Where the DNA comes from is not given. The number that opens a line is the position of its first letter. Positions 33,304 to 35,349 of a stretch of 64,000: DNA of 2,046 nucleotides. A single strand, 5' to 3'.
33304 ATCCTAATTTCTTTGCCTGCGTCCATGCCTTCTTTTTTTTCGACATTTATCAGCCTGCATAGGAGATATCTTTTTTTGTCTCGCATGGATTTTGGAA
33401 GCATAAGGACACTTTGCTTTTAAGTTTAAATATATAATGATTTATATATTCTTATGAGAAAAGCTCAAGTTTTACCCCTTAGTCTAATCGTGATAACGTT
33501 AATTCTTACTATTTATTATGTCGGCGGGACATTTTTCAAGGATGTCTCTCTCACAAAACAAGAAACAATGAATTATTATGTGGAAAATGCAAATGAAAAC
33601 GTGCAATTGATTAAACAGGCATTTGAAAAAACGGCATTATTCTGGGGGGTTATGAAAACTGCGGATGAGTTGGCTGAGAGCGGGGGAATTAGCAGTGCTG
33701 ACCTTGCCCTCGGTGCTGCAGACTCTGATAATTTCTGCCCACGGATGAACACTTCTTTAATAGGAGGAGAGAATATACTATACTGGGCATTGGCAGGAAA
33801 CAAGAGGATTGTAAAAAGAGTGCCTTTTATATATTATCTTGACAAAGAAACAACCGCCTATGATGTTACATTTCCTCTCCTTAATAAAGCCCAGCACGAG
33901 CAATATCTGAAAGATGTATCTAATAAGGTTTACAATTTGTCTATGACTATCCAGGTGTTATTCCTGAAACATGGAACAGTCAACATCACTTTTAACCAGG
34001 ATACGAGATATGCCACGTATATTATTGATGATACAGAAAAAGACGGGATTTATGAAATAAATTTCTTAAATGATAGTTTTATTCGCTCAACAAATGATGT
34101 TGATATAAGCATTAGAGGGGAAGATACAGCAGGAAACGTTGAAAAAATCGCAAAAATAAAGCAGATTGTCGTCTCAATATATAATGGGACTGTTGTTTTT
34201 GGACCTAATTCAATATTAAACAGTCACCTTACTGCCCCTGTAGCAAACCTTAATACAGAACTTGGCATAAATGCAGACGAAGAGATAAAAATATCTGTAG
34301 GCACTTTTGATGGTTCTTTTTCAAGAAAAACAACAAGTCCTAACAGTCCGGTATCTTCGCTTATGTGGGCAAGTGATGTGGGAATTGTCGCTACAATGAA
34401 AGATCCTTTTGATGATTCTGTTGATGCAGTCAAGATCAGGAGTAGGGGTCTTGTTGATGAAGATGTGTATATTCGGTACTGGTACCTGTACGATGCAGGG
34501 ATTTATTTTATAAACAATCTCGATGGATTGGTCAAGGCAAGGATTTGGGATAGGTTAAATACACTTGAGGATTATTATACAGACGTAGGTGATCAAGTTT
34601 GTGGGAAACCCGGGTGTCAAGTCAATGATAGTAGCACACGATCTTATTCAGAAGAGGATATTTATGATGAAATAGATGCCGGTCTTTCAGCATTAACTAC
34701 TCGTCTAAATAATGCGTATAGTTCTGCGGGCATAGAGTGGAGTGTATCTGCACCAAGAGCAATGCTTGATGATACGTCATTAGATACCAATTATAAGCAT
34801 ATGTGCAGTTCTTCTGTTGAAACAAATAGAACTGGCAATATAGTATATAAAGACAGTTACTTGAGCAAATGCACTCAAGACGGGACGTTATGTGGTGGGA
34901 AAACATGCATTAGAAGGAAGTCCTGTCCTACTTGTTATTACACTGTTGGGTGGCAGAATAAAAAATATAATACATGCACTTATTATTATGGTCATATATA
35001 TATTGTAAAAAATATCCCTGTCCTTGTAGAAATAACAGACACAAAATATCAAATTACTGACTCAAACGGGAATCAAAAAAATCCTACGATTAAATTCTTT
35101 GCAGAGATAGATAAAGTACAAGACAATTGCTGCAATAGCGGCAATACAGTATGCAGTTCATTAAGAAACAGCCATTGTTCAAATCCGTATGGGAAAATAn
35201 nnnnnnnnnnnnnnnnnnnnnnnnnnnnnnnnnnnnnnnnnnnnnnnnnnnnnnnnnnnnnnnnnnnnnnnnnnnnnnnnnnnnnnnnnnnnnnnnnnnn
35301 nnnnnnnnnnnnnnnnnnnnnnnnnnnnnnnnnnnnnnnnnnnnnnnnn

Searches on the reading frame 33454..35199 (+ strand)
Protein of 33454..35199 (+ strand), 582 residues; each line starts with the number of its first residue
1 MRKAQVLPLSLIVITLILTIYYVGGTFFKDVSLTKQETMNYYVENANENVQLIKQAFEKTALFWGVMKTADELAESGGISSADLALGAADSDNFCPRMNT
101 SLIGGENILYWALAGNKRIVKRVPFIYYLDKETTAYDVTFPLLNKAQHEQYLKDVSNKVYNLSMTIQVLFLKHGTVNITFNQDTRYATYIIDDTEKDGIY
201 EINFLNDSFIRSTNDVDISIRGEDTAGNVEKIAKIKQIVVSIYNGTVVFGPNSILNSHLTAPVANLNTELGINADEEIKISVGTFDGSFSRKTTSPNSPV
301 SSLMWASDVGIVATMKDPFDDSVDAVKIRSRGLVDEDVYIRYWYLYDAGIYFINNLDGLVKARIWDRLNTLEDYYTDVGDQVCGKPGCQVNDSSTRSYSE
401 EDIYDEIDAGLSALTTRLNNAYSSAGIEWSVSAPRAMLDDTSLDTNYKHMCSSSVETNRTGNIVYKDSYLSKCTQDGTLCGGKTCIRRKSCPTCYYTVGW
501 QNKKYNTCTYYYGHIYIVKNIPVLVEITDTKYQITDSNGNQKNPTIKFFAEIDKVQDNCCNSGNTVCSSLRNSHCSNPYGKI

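Call 61: find_homologous_proteins(query=window:33454-35199:+, max_evalue=0.001)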
Query window:33454-35199:+ (582 aa): 4 proteins with E <= 0.001 among 8000 candidates.
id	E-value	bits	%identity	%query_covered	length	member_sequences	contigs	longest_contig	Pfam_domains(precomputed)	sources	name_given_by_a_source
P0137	0.0e+0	1289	97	100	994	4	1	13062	-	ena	-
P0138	2.3e-212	725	59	98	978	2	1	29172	-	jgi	-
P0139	2.0e-147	510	45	100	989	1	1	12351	-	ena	-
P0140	1.5e-135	471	46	98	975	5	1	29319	-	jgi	-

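Call 75: predict_structure(alignment_id=A6)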
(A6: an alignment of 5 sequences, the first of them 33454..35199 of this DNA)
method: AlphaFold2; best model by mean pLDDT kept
length: 582 residues; sequences in the alignment: 5
mean_pLDDT: 45.8   pTM: 0.38
mean pLDDT of the five models: 45.8, 43.1, 40.1, 39.2, 38.8
residues with pLDDT >= 90: 0; 70-90: 60; 50-70: 149; < 50: 373
segments of 3 or more residues with pLDDT < 50: 1-11, 21-135, 153-164, 194-211, 237-344, 375-393, 437-461, 471-506, 534-540, 560-574
pLDDT, mean of each block of 10 residues (from residue 1): 37 55 37 30 30 33 27 26 28 25 26 23 27 49 52 41 50 66 67 47 45 62 59 55 38 38 42 38 30 29 31 33 33 34 49 65 77 51 42 58 81 86 81 60 32 34 55 40 32 31 46 63 73 49 60 62 37 54 48
secondary structure, 60 per line:
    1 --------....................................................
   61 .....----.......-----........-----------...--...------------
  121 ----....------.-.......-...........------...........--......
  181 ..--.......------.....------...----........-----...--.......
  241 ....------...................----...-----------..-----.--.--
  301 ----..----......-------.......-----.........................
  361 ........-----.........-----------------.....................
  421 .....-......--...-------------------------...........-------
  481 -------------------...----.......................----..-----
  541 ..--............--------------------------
elements in order: H9-65 H70-76 H82-89 E101-103 E106-108 E125-128 E137-143 H145-155 E162-172 E175-182 E185-191 E198-202 E216-223 E234-244 H251-269 E311-316 E324-330 H336-368 E374-382 H400-425 E427-432 E463-473 E507-529 E545-556
